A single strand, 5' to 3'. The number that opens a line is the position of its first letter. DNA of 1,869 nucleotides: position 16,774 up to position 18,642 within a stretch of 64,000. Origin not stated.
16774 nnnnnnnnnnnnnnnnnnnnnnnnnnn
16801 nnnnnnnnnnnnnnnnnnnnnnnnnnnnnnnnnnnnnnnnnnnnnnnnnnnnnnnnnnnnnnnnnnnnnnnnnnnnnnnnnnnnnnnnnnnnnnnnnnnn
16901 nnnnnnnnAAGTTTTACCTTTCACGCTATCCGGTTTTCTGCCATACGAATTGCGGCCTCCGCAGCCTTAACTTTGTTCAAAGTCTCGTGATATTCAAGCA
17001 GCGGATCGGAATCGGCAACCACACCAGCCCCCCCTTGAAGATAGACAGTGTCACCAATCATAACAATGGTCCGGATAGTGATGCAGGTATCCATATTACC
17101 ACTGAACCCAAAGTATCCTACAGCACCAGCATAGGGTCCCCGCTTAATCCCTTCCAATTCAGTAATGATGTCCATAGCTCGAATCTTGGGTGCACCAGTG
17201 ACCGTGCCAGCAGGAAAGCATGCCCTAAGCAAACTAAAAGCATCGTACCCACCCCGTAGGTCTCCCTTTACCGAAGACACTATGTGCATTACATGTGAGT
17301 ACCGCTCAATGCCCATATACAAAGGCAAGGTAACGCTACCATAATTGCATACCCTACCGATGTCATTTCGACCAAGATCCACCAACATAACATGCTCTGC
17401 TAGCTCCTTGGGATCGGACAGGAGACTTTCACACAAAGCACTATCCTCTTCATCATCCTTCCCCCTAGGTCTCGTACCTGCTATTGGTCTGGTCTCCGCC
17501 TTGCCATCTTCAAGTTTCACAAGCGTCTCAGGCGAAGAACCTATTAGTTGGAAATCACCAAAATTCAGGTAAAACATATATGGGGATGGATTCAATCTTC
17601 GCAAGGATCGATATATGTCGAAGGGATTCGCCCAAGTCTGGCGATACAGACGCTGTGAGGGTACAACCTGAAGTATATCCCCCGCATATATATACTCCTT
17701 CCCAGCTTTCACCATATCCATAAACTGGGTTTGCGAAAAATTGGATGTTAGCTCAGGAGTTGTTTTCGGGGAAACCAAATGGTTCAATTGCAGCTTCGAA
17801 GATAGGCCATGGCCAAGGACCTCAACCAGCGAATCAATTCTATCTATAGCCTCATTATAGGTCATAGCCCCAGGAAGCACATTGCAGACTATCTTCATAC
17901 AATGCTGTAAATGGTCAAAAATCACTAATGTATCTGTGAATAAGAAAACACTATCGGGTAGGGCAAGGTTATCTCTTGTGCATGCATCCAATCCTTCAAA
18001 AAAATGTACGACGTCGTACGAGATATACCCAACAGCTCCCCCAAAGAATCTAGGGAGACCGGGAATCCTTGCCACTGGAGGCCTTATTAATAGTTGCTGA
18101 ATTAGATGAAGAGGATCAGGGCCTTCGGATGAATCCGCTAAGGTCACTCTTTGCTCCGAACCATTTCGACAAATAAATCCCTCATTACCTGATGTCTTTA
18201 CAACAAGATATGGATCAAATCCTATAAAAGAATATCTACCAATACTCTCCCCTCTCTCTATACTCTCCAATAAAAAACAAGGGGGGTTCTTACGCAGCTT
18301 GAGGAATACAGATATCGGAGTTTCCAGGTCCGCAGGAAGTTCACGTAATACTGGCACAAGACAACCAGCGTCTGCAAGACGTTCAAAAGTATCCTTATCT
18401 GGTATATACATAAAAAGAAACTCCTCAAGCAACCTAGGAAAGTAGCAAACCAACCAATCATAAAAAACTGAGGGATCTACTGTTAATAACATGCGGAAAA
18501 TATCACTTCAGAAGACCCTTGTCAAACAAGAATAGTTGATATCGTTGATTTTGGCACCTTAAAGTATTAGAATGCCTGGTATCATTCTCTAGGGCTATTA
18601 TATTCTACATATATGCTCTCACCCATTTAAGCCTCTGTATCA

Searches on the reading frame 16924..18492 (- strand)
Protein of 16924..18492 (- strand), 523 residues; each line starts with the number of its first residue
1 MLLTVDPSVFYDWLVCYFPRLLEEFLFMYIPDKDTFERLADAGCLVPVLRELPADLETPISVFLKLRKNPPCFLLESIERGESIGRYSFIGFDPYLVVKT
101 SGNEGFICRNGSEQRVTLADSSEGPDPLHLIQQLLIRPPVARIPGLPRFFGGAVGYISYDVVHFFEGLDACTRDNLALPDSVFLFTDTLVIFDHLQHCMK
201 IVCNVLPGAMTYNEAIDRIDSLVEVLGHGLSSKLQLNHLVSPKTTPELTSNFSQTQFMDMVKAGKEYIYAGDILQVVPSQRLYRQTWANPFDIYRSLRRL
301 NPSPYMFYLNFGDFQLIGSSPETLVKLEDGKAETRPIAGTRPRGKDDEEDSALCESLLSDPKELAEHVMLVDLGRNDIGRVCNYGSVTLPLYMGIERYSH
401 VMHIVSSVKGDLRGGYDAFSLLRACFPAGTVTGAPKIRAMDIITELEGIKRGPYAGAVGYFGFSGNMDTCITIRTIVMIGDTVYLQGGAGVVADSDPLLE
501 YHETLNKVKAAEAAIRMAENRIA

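Call 55: search_protein_families(library=pfam, proteins=[window:16924-18492:-], max_evalue=0.0001)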
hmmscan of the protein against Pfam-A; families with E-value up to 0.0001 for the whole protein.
window:16924-18492:- (523 aa): 2 families
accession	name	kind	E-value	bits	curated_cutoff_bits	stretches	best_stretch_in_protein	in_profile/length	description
PF00425.24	Chorismate_bind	-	4.7e-90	302.1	27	1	254-507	2-257/257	chorismate binding enzyme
PF04715.19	Anth_synt_I_N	-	3.5e-35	121.7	23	1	55-197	1-136/140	Anthranilate synthase component I, N terminal region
